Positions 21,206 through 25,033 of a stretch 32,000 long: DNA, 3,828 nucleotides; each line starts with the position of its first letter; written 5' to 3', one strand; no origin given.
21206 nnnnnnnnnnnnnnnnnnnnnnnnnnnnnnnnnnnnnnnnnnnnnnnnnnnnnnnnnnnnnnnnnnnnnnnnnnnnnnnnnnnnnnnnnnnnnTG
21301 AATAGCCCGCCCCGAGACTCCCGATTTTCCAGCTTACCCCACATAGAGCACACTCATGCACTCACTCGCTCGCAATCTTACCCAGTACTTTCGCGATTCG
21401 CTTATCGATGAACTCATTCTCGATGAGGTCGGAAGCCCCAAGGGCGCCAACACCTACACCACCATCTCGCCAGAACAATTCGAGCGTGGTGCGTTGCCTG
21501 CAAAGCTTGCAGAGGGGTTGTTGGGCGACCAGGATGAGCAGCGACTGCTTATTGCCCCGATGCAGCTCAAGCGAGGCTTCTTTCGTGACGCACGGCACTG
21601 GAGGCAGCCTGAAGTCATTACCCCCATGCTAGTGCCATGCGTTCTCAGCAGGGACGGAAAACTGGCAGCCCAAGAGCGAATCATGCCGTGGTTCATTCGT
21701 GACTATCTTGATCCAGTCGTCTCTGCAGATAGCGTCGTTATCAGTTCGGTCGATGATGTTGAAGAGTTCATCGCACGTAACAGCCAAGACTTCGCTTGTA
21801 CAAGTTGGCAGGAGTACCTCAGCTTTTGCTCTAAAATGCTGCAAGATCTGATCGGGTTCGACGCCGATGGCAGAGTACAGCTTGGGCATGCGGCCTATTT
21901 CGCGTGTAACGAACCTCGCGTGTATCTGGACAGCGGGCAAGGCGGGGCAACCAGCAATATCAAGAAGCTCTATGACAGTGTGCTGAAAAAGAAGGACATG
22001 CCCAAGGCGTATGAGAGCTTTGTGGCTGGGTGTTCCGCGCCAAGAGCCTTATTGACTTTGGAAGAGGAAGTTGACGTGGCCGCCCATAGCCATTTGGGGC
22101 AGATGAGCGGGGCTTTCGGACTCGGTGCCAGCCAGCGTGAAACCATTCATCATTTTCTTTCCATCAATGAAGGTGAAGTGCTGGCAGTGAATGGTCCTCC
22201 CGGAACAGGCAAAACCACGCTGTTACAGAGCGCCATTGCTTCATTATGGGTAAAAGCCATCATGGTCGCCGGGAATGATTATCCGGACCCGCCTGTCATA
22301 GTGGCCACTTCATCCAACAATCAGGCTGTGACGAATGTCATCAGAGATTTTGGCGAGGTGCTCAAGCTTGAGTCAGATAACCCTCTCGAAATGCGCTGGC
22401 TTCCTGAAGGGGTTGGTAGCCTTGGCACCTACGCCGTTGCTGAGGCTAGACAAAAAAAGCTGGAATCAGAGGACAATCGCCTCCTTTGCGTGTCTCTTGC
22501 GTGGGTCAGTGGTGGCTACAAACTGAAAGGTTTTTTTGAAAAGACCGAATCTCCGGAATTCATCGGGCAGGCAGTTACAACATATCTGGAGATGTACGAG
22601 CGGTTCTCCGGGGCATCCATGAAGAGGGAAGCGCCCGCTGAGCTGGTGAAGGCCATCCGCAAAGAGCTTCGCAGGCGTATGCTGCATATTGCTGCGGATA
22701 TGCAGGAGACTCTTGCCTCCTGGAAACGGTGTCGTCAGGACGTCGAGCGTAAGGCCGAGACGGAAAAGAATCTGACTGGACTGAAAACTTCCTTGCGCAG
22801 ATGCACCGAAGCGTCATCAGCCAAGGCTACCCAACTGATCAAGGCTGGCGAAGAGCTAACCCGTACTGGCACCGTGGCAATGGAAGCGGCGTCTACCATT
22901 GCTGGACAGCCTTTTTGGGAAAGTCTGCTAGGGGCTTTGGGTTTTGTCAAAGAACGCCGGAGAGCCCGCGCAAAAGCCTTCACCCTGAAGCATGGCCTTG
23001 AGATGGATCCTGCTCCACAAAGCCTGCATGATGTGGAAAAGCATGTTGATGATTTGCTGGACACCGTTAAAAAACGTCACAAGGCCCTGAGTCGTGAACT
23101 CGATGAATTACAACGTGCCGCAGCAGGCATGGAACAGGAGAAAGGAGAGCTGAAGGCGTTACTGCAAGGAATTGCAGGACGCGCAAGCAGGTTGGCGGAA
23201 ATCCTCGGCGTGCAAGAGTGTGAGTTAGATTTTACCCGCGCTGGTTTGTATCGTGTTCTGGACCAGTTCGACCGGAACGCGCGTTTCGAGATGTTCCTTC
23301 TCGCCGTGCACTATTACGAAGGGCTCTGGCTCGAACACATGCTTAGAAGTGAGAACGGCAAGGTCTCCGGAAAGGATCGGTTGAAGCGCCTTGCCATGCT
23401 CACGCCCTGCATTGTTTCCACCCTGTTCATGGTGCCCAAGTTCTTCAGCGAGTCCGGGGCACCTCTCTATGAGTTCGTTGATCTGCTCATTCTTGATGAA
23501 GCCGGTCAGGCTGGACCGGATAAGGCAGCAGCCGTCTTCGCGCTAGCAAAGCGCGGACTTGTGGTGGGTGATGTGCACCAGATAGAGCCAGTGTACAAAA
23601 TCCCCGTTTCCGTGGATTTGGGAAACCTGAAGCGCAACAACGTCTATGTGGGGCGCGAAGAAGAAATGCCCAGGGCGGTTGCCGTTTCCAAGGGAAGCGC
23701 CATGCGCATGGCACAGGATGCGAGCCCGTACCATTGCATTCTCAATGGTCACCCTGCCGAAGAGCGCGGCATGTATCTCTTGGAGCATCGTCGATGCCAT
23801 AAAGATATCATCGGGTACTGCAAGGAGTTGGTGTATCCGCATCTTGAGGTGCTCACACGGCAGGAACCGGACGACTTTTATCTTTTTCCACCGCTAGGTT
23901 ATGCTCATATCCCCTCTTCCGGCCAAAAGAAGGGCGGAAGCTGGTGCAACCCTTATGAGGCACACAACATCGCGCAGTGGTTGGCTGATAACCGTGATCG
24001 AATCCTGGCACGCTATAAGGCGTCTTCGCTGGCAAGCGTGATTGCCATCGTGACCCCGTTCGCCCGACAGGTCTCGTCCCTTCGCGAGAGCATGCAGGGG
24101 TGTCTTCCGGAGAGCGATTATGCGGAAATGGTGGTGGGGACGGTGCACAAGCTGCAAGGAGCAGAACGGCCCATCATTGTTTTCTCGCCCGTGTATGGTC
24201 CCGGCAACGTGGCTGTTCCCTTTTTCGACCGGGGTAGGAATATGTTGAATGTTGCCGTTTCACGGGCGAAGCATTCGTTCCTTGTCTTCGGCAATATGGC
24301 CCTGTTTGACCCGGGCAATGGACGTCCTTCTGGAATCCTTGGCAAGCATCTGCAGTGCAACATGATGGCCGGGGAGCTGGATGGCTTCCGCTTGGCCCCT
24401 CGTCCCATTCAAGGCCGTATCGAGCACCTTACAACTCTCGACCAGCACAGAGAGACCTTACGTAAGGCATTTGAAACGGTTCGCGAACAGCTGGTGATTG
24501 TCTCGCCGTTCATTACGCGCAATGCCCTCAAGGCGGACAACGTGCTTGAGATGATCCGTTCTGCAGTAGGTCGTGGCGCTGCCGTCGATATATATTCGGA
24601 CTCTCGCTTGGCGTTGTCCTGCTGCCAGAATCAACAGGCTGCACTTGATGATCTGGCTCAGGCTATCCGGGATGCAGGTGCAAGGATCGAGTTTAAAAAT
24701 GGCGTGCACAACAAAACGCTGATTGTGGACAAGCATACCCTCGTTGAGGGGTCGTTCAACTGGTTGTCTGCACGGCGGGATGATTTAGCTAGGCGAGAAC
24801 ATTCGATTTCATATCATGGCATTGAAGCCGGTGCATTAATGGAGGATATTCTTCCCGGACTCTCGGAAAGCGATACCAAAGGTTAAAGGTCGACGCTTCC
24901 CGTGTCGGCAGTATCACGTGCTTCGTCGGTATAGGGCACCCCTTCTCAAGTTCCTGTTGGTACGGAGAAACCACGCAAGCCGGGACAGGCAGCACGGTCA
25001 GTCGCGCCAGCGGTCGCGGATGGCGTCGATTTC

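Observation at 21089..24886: Integrase-adjacent two-gene module: AbrB-type protein plus a 1176-aa Upf1-like helicase fused to a PLD-family nuclease (Mokosh-II-like candidate defence system with an undescribed partner)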

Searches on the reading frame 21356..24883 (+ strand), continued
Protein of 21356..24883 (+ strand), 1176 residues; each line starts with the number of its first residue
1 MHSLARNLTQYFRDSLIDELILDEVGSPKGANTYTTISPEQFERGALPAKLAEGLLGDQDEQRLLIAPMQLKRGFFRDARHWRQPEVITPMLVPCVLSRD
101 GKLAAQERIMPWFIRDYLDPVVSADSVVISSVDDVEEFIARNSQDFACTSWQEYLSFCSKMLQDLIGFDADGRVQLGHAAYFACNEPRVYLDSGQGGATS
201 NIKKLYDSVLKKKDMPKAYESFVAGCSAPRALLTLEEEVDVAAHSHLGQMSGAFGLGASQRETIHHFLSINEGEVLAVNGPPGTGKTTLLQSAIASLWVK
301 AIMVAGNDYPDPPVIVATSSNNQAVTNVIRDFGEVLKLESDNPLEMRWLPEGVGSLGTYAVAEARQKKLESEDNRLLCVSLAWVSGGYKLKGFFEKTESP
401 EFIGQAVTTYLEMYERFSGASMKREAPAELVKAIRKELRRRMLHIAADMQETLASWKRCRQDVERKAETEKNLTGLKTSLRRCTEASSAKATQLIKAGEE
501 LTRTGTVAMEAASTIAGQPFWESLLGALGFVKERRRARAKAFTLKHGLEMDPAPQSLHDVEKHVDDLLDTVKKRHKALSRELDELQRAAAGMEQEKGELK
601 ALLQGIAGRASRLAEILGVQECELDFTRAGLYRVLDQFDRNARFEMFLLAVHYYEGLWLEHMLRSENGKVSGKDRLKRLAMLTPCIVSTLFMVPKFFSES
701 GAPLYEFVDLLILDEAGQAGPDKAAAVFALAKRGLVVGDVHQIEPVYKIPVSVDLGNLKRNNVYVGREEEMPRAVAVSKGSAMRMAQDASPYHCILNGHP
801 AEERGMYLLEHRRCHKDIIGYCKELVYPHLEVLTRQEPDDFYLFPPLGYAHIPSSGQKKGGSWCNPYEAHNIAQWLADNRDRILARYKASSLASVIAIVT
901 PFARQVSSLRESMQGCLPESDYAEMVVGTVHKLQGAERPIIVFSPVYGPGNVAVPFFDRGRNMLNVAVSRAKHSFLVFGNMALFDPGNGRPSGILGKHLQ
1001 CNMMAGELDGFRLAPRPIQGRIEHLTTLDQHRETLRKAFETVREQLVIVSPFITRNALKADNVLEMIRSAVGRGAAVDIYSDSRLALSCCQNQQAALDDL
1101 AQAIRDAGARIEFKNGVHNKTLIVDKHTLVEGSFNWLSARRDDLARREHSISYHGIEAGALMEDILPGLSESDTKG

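Call 80: find_encoding_contigs(protein=P0007, flank=5000, max_places=1)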
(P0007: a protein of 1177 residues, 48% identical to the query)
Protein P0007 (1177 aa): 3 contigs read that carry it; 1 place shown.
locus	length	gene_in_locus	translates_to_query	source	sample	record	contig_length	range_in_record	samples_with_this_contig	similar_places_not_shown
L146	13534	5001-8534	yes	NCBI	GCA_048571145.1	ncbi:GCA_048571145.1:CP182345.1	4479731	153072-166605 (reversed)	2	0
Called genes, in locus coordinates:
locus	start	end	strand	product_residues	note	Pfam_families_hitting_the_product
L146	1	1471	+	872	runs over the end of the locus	PF08665:PglZ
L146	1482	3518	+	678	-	PF20442:BrxL_N, PF13337:BrxL_ATPase, PF05362:Lon_C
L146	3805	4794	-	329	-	-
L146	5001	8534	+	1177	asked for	PF13086:AAA_11 (faint), PF13604:AAA_30 (faint), PF13087:AAA_12, PF13091:PLDc_2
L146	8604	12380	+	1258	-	-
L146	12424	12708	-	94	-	-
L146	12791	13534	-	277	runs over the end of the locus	-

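Call 81: find_encoding_contigs(protein=P0009, flank=5000, max_places=1)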
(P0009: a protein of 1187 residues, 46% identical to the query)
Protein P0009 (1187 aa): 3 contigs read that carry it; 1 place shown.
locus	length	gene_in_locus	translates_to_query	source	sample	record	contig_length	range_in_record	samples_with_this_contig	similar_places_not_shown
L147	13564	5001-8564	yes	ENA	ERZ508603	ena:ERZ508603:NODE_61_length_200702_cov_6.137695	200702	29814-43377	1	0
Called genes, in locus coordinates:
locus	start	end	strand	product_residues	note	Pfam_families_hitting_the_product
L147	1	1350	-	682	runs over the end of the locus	PF22673:MCP-like_PDC_1, PF02743:dCache_1, PF00672:HAMP, PF00015:MCPsignal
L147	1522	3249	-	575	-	PF02730:AFOR_N, PF01314:AFOR_C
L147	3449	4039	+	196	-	-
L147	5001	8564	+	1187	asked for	PF13086:AAA_11 (weak), PF13604:AAA_30 (faint), PF13087:AAA_12, PF13091:PLDc_2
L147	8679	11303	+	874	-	PF18019:Cas3_HD, PF00270:DEAD (faint), PF22590:Cas3-like_C_2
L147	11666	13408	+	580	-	PF09481:CRISPR_Cse1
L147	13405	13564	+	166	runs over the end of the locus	PF09485:CRISPR_Cse2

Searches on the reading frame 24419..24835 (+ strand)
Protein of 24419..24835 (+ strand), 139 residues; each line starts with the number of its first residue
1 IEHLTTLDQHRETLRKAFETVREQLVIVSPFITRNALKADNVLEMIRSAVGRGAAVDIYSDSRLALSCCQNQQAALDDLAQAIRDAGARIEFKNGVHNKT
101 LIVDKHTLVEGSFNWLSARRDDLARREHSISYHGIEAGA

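Call 44: find_related_loci(query=A3, collection=metagenome_contigs, flank=6000)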
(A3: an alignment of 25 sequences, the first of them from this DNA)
Query A3 (139 aa) in metagenome_contigs; peptide patterns used: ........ (x = any residue, [..] = any of these).
600 stretches matched a pattern (row limit reached: there are more); 536 encode a relative of the query (tblastn E <= 1e-3); the best 80 are kept; 80 distinct loci.
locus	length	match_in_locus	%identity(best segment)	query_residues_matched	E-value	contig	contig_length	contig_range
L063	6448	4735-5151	100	1-139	9e-92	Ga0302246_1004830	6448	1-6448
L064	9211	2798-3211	53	1-137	4e-48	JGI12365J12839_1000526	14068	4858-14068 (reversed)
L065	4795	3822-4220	49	1-132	5e-36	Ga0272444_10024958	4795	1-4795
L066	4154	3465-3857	46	1-132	2e-34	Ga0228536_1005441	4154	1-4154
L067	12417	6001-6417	44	1-137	8e-31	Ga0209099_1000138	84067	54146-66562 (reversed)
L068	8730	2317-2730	45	2-137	4e-30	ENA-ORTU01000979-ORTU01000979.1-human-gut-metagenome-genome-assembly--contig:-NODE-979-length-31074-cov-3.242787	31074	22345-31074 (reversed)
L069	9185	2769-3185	44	2-138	3e-30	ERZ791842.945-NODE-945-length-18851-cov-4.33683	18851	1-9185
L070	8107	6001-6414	45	2-137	4e-30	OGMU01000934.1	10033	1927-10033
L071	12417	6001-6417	44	2-138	9e-30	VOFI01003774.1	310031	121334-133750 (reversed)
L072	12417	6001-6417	44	2-138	2e-29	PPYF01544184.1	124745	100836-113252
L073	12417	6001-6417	44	2-138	2e-29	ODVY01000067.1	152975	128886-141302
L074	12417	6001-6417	44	2-138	2e-29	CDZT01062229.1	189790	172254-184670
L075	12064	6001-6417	44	2-138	2e-29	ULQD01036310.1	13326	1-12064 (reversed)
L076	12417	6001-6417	44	2-138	2e-29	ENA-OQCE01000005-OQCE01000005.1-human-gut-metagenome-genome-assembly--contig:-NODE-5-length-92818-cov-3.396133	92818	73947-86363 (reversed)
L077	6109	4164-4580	44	2-138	1e-29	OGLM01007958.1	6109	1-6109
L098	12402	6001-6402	42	1-132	4e-29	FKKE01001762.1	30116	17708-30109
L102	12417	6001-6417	44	2-138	7e-29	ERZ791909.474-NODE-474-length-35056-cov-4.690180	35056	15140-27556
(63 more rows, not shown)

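Call 49: search_protein_families(library=pfam, proteins=[L066:24-275:+, L102:2629-3294:+, L098:2943-3143:+, L070:1982-2296:-, L070:2287-2529:-], max_evalue=0.1)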
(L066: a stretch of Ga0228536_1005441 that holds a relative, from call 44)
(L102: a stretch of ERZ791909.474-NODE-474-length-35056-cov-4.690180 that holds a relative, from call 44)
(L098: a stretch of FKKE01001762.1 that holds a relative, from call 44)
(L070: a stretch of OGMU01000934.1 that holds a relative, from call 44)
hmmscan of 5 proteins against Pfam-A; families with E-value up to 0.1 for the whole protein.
L066:24-275:+ (84 aa): 0 families

L102:2629-3294:+ (222 aa): 1 family
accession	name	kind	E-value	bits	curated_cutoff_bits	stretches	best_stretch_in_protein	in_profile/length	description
PF18979.5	DUF5715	-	8.9e-73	244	26.8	1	49-219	1-171/171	Family of unknown function (DUF5715)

L098:2943-3143:+ (67 aa): 0 families

L070:1982-2296:- (104 aa): 1 family
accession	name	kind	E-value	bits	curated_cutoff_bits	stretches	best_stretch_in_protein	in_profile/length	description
PF05016.21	ParE_toxin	-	2.4e-10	41.3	23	1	5-94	1-87/89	ParE toxin of type II toxin-antitoxin system, parDE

L070:2287-2529:- (80 aa): 1 family
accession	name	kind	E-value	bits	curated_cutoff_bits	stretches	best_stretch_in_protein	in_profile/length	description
PF22277.2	EncFtn-like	-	0.039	14.2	27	0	48-77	43-72/85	EncFtn-like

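Call 62: find_related_loci(query=A3, collection=viral_contigs, flank=6000)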
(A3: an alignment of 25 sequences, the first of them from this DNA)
Query A3 (139 aa) in viral_contigs; peptide patterns used: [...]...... (x = any residue, [..] = any of these).
29 stretches matched a pattern; 1 encode a relative of the query (tblastn E <= 1e-3); 1 distinct loci.
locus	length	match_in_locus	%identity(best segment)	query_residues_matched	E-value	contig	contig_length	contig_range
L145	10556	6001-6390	41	2-136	2e-28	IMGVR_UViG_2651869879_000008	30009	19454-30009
